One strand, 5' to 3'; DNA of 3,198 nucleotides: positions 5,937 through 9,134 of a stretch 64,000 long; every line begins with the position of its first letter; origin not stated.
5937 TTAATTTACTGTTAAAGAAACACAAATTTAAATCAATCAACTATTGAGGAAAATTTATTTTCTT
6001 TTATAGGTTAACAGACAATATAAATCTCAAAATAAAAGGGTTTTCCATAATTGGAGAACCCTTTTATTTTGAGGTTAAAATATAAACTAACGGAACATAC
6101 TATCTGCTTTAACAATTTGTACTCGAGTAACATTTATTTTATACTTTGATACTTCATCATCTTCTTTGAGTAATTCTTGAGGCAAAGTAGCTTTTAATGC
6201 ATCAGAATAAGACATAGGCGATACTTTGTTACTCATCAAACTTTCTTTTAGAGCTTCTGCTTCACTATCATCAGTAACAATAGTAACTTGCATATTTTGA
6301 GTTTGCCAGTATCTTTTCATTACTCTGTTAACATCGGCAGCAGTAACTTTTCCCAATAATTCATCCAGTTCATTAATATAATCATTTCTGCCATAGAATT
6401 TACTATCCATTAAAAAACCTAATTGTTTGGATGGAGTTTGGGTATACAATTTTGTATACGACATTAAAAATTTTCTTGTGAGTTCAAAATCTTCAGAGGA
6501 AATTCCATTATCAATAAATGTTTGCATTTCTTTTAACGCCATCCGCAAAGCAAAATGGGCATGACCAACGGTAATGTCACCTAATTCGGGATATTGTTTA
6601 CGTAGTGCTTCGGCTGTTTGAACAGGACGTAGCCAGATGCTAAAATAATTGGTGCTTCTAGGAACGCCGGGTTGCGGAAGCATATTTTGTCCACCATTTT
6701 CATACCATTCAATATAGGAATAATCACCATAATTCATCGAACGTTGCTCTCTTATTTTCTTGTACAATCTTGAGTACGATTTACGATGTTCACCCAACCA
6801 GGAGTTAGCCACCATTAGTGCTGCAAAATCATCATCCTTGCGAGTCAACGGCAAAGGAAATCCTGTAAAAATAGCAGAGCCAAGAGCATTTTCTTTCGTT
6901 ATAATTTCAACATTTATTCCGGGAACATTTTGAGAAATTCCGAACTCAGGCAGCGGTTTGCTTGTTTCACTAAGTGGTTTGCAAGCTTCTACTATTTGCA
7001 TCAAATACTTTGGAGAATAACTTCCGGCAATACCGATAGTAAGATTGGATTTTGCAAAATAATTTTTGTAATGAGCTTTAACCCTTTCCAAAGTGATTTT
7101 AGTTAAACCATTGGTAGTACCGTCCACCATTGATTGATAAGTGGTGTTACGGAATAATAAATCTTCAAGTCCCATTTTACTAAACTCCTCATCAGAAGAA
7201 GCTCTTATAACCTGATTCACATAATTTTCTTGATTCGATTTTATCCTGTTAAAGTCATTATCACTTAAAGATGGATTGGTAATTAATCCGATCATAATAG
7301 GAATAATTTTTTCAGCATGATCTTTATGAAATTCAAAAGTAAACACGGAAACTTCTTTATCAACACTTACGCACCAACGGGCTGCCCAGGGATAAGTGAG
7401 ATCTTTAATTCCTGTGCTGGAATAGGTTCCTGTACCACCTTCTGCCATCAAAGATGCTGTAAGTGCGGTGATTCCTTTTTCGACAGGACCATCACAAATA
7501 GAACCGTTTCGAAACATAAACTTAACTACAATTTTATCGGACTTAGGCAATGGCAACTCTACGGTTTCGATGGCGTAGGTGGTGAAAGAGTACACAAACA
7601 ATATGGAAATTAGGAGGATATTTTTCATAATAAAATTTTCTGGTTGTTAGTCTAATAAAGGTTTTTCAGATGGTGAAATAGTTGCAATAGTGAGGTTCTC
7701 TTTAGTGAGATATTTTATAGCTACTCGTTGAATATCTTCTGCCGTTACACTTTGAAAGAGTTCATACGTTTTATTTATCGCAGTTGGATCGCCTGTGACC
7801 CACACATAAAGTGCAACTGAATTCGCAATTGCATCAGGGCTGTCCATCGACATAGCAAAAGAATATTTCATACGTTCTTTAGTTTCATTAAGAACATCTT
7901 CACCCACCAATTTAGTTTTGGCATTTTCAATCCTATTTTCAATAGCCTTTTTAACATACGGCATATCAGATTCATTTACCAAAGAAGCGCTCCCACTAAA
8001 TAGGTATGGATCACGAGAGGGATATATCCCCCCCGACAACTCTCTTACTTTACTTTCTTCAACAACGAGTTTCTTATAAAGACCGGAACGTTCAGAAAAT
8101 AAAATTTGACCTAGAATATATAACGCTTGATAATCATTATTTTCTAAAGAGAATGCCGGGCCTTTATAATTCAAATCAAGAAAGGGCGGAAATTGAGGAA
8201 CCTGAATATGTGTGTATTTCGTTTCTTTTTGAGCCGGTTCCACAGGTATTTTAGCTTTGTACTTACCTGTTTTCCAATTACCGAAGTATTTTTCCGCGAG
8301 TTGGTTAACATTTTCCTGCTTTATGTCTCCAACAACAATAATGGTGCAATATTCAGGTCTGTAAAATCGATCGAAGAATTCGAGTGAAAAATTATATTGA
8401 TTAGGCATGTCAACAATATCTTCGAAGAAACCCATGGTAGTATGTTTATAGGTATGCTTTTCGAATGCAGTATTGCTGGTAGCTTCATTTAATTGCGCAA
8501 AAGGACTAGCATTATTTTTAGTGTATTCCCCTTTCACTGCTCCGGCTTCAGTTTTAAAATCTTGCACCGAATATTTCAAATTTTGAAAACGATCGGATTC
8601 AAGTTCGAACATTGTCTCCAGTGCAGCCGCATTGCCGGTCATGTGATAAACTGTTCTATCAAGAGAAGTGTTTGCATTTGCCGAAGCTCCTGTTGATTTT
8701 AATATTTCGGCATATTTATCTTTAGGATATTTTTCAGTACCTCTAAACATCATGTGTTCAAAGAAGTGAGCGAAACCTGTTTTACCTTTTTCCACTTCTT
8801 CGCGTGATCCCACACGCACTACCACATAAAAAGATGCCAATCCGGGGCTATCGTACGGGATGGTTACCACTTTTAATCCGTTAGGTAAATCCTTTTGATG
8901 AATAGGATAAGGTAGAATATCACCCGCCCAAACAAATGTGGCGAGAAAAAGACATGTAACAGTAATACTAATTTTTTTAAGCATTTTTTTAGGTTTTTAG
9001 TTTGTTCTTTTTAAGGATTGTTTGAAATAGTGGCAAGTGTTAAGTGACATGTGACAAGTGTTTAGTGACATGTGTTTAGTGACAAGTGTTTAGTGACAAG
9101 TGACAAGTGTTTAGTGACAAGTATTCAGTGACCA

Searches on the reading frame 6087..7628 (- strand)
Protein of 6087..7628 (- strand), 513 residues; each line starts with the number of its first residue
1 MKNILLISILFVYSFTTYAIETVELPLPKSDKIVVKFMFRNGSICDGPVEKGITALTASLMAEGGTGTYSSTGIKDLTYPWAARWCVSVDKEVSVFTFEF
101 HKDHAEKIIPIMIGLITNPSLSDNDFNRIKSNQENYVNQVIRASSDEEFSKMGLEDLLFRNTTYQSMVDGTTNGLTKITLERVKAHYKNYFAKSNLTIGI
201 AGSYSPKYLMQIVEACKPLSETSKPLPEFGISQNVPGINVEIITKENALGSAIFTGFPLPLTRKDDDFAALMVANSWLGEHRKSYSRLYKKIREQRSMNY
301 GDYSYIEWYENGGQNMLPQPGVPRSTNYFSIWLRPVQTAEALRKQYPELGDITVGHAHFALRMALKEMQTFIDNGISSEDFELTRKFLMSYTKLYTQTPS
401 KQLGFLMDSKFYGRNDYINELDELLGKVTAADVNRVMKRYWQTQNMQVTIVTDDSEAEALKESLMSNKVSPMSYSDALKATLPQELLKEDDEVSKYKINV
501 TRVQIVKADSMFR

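Call 66: search_protein_families(library=pfam, proteins=[window:6087-7628:-], max_evalue=0.001)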
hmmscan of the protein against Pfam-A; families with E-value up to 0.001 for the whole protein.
window:6087-7628:- (513 aa): 2 families
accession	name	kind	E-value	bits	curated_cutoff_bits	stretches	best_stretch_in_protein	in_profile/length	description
PF05193.26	Peptidase_M16_C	-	2.2e-16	60.7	23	1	177-323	1-135/181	Peptidase M16 inactive domain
PF00675.25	Peptidase_M16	-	2.9e-06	27.7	22.3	1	33-162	13-139/149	Insulinase (Peptidase family M16)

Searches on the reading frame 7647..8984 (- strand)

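Call 55: search_protein_families(library=pfam, proteins=[window:7647-8984:-], max_evalue=0.001)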
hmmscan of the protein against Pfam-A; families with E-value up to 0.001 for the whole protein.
window:7647-8984:- (445 aa): 2 families
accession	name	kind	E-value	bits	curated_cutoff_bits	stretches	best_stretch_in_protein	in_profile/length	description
PF00675.25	Peptidase_M16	-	9.9e-25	87.6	22.3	1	50-184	13-146/149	Insulinase (Peptidase family M16)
PF05193.26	Peptidase_M16_C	-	1.2e-20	74.6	23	1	201-371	8-180/181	Peptidase M16 inactive domain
